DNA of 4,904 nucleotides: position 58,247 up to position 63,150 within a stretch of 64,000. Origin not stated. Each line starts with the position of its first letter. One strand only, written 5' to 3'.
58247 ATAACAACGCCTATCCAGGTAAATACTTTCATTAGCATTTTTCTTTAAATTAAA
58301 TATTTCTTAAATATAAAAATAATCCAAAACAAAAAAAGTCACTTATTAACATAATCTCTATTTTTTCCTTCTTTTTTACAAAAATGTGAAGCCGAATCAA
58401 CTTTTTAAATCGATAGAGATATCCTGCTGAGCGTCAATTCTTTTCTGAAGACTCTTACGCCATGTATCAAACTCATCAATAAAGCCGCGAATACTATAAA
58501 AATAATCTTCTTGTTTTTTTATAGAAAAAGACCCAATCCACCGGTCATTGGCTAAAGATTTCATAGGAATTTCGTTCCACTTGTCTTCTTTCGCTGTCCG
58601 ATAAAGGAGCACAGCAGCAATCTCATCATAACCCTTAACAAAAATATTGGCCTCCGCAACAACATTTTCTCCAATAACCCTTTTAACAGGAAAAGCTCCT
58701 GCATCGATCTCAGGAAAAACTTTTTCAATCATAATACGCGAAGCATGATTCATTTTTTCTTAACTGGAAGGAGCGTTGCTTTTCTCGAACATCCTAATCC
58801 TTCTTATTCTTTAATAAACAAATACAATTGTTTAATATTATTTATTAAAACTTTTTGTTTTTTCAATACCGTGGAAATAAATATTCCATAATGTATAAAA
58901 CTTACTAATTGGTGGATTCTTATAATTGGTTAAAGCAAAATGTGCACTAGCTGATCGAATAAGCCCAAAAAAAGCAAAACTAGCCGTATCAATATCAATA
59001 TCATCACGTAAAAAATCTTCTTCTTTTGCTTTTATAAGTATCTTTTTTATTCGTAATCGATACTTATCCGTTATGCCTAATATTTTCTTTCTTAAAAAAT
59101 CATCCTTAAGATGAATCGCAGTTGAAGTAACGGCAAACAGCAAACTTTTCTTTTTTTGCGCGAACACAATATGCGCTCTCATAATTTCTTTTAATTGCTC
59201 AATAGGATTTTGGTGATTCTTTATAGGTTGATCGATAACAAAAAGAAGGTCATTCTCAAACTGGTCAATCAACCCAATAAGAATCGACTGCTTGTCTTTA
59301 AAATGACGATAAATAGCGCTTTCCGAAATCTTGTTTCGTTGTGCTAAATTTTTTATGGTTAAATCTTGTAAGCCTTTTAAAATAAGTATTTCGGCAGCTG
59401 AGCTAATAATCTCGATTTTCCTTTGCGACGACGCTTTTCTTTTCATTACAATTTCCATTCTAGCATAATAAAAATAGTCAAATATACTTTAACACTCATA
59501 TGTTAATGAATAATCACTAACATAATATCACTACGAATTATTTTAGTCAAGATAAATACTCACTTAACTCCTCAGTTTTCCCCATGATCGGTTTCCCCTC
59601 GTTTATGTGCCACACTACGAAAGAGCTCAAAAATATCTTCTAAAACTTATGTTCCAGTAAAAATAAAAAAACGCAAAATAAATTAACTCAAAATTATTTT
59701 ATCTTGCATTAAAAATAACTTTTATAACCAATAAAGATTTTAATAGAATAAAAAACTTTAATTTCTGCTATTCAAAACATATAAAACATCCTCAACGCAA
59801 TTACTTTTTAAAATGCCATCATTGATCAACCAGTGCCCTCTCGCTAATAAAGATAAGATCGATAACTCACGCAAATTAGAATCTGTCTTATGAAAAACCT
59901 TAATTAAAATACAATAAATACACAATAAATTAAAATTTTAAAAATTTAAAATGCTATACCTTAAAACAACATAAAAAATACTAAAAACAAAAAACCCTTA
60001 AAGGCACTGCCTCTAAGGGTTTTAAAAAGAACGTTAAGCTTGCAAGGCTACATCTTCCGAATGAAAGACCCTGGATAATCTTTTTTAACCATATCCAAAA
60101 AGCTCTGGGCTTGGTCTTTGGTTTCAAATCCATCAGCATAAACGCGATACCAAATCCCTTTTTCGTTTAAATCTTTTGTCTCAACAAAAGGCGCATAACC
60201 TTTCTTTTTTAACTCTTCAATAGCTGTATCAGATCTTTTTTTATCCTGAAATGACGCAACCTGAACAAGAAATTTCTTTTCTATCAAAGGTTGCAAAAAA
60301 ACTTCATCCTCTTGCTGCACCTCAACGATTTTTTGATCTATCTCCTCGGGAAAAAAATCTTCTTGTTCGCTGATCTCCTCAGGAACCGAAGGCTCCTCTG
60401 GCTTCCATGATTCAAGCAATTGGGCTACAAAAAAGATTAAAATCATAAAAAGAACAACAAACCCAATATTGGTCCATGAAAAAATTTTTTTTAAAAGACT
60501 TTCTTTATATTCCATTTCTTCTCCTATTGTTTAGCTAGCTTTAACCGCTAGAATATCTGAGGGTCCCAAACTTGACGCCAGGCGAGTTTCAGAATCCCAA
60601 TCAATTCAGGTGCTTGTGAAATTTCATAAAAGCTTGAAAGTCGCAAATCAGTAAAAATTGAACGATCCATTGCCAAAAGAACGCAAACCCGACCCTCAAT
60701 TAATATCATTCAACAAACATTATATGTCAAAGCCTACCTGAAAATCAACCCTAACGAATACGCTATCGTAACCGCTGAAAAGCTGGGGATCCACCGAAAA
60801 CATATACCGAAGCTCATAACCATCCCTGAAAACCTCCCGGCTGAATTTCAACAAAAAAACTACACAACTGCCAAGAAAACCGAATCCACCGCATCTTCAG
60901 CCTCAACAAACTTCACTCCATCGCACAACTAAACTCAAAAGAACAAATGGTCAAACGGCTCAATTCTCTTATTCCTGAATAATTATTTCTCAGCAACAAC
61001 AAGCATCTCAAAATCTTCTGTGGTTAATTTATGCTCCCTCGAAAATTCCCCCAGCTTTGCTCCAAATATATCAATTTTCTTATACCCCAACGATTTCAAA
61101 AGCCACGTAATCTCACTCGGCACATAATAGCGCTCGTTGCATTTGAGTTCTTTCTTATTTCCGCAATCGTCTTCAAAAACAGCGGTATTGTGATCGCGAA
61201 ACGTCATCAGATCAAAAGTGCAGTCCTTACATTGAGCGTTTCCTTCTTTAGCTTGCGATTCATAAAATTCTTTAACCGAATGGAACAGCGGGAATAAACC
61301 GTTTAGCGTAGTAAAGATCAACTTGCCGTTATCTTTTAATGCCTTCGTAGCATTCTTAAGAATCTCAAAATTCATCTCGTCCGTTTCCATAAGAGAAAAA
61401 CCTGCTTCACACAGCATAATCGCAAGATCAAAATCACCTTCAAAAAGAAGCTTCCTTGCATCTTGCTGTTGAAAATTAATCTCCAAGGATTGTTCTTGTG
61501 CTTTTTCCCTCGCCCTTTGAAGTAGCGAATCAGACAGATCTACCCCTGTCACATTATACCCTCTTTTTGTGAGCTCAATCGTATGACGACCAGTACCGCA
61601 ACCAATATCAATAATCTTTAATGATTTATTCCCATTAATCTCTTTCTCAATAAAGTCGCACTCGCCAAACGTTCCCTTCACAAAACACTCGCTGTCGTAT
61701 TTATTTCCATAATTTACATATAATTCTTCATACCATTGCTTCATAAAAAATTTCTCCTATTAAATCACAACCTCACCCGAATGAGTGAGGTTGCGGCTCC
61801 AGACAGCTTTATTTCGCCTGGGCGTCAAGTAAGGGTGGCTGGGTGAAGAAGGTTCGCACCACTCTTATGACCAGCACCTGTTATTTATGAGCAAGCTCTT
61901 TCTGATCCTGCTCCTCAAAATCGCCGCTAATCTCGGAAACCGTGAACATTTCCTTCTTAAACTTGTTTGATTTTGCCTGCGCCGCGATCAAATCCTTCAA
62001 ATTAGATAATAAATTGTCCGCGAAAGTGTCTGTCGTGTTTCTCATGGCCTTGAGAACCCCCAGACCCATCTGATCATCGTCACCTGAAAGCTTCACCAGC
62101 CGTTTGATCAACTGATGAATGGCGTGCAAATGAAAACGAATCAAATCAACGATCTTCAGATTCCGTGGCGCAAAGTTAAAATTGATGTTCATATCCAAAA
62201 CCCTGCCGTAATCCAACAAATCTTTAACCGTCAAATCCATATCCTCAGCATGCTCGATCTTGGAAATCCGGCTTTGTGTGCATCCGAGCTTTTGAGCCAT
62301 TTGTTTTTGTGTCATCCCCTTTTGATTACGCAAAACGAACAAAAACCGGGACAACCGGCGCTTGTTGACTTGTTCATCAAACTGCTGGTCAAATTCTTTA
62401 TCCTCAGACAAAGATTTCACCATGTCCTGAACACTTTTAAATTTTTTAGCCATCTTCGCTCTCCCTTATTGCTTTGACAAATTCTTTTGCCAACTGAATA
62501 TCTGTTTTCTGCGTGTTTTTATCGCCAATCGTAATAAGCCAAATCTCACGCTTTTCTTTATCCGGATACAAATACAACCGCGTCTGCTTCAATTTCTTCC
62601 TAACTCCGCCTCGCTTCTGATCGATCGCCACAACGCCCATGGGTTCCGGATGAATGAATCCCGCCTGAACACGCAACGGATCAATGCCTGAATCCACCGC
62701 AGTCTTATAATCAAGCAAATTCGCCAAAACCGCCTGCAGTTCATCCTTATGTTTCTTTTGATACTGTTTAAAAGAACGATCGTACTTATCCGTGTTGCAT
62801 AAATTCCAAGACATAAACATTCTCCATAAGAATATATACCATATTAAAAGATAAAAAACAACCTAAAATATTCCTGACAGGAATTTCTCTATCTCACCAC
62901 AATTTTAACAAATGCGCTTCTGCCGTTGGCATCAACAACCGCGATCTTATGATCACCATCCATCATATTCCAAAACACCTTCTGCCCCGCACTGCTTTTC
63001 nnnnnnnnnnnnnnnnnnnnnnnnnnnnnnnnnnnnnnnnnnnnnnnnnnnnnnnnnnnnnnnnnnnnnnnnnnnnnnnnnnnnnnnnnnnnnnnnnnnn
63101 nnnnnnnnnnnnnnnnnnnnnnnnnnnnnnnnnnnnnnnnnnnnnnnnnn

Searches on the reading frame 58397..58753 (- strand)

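Call 4: search_protein_families(library=pfam, proteins=[window:58397-58753:-], max_evalue=0.01)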
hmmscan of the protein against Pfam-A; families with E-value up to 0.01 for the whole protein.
window:58397-58753:- (118 aa): 1 family
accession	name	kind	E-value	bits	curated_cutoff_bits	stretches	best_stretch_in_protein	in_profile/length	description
PF11896.14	GlgE_dom_N_S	-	3.3e-37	129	25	1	6-117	2-113/179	Alpha-1,4-glucan:maltose-1-phosphate maltosyltransferase, domain N/S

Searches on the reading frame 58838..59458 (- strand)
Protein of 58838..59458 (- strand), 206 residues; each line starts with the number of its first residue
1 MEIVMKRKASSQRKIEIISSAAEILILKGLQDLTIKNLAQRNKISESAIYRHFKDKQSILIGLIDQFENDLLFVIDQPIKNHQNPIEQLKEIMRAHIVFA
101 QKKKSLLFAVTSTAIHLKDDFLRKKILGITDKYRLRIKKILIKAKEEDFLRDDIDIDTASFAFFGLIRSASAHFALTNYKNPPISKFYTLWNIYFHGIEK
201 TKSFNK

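Call 4: search_protein_families(library=pfam, proteins=[window:58838-59458:-], max_evalue=0.01)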
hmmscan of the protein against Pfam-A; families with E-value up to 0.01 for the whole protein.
window:58838-59458:- (206 aa): 6 families
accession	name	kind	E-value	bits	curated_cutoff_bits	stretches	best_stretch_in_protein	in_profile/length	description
PF00440.29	TetR_N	-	1.4e-09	38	24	1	17-60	1-44/47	Bacterial regulatory proteins, tetR family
PF17932.6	TetR_C_24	-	6.7e-07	30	26.4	1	83-169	2-86/114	Tetracyclin repressor-like, C-terminal domain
PF08359.16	TetR_C_4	-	9.2e-05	23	21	1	74-180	11-116/133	YsiA-like protein, C-terminal region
PF16925.10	TetR_C_13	-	0.00045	21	27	1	108-179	27-98/109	Tetracyclin repressor-like, C-terminal domain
PF22276.1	SlmA-like_C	-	0.00063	20.2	27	1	86-195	4-113/117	Tetracyclin repressor-like, C-terminal domain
PF08279.18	HTH_11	-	0.009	16.3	25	0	27-54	9-37/55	HTH domain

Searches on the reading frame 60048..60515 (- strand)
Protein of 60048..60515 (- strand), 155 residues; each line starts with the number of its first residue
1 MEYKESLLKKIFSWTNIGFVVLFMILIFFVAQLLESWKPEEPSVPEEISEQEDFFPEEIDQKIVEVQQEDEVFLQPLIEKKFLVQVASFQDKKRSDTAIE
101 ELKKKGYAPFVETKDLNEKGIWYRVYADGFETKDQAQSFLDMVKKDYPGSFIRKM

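Call 4: search_protein_families(library=pfam, proteins=[window:60048-60515:-], max_evalue=0.01)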
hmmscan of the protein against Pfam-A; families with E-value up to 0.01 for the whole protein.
window:60048-60515:- (155 aa): 1 family
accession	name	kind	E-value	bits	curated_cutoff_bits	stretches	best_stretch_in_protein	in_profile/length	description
PF05036.18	SPOR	-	3.1e-14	53.5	21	1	80-154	3-76/76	SPOR domain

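Call 12: search_protein_families(library=ncbifam, proteins=[window:60048-60515:-], max_evalue=0.1)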
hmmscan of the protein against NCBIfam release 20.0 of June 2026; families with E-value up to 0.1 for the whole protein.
window:60048-60515:- (155 aa): 2 families
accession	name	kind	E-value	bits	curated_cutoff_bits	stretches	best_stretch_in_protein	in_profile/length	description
TIGR02223.1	ftsN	equivalog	0.0048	16.5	107.65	1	79-146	226-290/299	cell division protein FtsN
NF047735.1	MPL36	exception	0.025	14.2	430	1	64-114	256-305/305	RlpA family plasminogen-binding lipoprotein MPL36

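Call 41: find_encoding_contigs(protein=window:60048-60515:-, flank=8000, max_places=8)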
Protein window:60048-60515:- (155 aa): 1 contig read that carries it; 1 place shown.
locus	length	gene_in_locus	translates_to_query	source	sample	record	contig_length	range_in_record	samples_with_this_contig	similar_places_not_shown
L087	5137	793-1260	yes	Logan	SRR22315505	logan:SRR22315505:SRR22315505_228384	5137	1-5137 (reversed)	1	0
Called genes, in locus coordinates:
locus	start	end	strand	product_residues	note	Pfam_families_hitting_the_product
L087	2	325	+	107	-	?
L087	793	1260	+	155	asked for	PF05036:SPOR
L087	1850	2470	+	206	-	PF00440:TetR_N, PF17932:TetR_C_24 (weak)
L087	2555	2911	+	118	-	PF11896:GlgE_dom_N_S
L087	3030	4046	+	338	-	PF01595:CNNM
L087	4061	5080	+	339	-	PF01595:CNNM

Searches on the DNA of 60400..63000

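Call 72: search_rna_families(source=window, start=60400, end=63000, threshold=evalue, max_evalue=1)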
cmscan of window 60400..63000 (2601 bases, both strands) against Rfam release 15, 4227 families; matches with E-value up to 1: 1.
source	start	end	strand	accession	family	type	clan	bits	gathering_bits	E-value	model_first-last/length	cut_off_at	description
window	62014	62067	+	RF02117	FMR1-AS1_1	Gene; lncRNA;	-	19.1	40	0.19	1-56/56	no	FMR1 antisense RNA 1 conserved region 1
